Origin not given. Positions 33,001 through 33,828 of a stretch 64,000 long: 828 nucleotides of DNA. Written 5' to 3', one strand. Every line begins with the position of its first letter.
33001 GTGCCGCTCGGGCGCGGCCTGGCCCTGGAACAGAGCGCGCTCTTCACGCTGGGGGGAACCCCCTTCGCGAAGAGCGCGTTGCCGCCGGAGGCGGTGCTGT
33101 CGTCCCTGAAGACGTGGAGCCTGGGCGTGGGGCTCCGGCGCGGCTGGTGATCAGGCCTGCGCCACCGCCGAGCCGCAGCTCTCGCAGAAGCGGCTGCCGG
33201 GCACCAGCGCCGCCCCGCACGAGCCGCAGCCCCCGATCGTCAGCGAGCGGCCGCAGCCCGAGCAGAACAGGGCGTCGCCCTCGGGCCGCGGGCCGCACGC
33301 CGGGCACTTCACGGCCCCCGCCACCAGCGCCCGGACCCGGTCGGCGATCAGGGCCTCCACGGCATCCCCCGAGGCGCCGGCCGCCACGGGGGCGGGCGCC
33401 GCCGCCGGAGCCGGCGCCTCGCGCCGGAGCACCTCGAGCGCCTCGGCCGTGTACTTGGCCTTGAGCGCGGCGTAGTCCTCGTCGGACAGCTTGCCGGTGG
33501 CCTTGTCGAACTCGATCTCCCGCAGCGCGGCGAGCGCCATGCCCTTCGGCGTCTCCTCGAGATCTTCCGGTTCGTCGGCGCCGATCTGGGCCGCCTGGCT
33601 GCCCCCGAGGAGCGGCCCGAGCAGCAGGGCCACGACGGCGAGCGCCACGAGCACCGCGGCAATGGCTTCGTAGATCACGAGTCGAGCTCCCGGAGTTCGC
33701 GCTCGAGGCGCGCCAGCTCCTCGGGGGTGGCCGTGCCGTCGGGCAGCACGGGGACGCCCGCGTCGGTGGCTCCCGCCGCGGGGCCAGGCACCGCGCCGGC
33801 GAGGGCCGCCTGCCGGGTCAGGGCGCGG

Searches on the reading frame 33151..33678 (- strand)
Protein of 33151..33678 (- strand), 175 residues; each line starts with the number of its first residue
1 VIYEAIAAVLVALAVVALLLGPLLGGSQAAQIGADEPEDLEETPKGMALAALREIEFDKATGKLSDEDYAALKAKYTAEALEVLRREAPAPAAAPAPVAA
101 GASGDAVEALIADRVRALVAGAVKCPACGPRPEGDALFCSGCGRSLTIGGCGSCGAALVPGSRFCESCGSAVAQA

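Call 60: search_protein_families(library=pfam, max_evalue=0.001, proteins=[window:33151-33678:-])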
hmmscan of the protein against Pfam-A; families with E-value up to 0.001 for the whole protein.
window:33151-33678:- (175 aa): 3 families
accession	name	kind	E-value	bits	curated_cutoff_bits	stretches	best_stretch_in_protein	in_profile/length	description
PF13240.11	Zn_Ribbon_1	-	2.8e-08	33.7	25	1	151-171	2-22/23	zinc-ribbon domain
PF12773.13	DZR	-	8.2e-08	32.7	27.3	1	125-169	1-45/45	Double zinc ribbon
PF13248.11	Zn_ribbon_3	-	0.0001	22.1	27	0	123-143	3-23/26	zinc-ribbon domain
